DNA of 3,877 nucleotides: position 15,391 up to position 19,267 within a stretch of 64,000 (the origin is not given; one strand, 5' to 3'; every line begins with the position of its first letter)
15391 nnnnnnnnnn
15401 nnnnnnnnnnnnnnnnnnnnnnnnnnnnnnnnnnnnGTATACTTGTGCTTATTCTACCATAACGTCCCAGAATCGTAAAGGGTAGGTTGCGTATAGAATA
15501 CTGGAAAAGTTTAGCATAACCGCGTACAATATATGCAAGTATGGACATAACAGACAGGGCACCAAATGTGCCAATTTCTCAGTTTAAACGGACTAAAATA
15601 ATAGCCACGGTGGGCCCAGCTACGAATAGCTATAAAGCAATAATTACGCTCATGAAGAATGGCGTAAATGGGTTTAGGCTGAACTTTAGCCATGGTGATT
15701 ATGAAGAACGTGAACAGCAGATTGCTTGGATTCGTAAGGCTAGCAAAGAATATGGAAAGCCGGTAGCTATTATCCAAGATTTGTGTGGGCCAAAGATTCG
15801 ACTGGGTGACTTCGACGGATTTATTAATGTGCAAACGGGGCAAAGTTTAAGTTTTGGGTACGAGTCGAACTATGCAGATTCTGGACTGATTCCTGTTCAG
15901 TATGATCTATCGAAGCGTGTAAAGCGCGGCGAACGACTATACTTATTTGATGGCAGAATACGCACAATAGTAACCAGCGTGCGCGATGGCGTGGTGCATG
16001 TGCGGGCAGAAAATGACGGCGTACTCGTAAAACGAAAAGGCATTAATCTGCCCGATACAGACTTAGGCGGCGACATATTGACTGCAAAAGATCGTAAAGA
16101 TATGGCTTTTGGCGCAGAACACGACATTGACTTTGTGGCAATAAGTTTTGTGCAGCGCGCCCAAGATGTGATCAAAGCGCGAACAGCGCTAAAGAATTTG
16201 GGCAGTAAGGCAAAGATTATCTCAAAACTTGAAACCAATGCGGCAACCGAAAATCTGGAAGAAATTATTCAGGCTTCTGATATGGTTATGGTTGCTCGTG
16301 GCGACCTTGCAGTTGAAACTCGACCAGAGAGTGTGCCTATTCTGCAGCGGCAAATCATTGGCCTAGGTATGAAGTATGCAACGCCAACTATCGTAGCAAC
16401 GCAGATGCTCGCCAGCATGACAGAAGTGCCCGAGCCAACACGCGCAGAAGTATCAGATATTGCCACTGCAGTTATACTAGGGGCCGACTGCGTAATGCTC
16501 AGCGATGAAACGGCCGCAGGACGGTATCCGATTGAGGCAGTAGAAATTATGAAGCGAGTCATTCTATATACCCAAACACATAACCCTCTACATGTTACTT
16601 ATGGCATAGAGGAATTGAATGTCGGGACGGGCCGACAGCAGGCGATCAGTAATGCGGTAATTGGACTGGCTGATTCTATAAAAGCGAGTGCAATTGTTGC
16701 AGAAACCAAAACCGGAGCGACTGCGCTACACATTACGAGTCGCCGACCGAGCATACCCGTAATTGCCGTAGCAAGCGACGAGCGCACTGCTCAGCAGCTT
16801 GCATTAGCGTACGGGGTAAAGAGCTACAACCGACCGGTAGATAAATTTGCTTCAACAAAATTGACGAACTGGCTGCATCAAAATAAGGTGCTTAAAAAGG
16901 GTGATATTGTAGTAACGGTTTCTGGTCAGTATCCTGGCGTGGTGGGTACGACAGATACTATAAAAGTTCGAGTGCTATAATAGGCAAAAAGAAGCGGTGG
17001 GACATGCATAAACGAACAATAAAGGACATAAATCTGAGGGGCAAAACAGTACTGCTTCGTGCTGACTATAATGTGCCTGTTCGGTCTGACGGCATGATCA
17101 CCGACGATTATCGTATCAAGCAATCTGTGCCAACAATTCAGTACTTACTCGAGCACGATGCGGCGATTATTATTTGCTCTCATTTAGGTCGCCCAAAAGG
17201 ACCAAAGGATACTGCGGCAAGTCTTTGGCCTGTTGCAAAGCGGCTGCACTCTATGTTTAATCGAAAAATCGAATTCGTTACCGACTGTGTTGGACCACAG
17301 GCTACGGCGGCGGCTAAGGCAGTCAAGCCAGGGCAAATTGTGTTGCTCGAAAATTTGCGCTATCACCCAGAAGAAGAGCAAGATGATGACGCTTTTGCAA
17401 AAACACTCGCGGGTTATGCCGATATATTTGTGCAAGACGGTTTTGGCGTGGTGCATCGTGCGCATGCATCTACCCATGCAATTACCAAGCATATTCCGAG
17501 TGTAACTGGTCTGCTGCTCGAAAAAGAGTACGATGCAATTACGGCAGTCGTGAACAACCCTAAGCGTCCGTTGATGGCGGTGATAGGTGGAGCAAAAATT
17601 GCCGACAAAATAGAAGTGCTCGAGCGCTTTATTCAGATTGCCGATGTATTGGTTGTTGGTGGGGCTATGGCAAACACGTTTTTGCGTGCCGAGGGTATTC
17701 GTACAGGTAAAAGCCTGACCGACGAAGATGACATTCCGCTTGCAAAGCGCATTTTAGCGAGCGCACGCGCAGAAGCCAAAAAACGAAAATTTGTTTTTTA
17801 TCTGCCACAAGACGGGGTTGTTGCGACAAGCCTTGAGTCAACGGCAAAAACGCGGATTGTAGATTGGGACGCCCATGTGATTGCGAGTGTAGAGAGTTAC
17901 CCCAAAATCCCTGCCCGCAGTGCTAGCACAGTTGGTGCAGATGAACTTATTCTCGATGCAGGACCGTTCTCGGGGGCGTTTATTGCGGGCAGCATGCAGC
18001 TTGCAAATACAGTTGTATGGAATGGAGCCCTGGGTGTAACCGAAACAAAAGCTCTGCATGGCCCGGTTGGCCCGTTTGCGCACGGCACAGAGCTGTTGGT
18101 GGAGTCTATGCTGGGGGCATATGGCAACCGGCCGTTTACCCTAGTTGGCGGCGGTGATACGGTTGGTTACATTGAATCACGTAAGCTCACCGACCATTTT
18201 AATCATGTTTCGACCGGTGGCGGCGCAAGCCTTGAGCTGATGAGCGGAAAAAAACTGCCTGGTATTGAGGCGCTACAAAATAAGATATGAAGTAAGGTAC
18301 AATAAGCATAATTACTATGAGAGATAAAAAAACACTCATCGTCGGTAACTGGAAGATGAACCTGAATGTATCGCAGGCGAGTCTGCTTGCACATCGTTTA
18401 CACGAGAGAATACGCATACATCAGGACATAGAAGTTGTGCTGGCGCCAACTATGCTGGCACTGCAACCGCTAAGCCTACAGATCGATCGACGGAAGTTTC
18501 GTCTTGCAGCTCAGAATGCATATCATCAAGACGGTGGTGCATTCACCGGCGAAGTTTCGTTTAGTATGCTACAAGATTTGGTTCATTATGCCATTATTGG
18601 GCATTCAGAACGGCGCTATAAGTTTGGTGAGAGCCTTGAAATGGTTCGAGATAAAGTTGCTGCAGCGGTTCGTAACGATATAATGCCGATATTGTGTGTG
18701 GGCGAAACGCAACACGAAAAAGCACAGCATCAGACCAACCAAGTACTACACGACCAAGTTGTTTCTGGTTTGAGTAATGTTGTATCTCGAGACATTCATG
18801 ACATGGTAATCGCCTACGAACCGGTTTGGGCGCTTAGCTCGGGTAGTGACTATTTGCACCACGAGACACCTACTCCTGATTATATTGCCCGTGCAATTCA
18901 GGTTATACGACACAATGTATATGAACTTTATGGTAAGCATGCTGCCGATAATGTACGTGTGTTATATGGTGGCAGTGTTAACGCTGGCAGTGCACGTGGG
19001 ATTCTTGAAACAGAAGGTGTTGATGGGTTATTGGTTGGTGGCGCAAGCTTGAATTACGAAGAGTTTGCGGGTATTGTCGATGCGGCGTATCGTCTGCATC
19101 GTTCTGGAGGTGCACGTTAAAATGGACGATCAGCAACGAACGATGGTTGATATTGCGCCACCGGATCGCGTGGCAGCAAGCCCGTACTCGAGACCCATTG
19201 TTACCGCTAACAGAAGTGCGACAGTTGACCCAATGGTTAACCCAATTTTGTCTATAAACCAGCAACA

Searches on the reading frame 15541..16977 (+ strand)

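Call 65: search_protein_families(library=pfam, proteins=[window:15541-16977:+], max_evalue=0.00001)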
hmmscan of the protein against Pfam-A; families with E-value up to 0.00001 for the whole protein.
window:15541-16977:+ (479 aa): 2 families
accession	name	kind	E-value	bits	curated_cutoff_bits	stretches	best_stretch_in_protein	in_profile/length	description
PF00224.27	PK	-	7.8e-101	337.9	30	1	16-334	2-328/328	Pyruvate kinase, barrel domain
PF02887.21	PK_C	-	9.9e-23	80.9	28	1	367-476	1-113/114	Pyruvate kinase, alpha/beta domain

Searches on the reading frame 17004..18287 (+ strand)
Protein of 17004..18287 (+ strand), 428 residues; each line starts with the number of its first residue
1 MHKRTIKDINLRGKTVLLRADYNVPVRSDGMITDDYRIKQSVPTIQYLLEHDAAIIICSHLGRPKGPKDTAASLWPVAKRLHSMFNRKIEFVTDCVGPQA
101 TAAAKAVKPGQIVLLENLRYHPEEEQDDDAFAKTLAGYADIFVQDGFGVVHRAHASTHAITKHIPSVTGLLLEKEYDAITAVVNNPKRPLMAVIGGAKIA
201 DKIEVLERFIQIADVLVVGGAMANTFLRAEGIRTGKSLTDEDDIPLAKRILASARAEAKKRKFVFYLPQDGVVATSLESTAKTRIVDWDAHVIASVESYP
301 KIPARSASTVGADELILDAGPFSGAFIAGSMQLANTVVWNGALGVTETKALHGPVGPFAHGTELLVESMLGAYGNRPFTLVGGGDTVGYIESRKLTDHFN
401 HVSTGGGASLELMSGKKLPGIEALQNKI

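Call 65: search_protein_families(library=pfam, proteins=[window:17004-18287:+], max_evalue=0.00001)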
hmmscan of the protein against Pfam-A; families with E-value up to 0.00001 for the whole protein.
window:17004-18287:+ (428 aa): 1 family
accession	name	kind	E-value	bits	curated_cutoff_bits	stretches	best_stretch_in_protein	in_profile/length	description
PF00162.24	PGK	-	1.5e-125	419.6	27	1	6-416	1-379/379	Phosphoglycerate kinase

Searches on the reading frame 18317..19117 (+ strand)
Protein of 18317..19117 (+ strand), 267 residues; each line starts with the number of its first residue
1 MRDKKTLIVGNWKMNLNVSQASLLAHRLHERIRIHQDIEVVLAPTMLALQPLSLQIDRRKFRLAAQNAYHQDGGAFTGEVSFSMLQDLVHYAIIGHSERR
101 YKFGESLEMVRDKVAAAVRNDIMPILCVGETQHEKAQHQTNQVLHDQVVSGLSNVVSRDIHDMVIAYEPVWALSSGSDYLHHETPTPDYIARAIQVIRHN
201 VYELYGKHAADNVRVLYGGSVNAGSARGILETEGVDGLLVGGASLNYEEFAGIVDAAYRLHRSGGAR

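Call 65: search_protein_families(library=pfam, proteins=[window:18317-19117:+], max_evalue=0.00001)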
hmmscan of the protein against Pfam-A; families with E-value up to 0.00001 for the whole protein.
window:18317-19117:+ (267 aa): 1 family
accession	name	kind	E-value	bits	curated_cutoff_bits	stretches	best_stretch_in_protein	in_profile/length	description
PF00121.24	TIM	-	6.7e-74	248.9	20.1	1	7-256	2-244/245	Triosephosphate isomerase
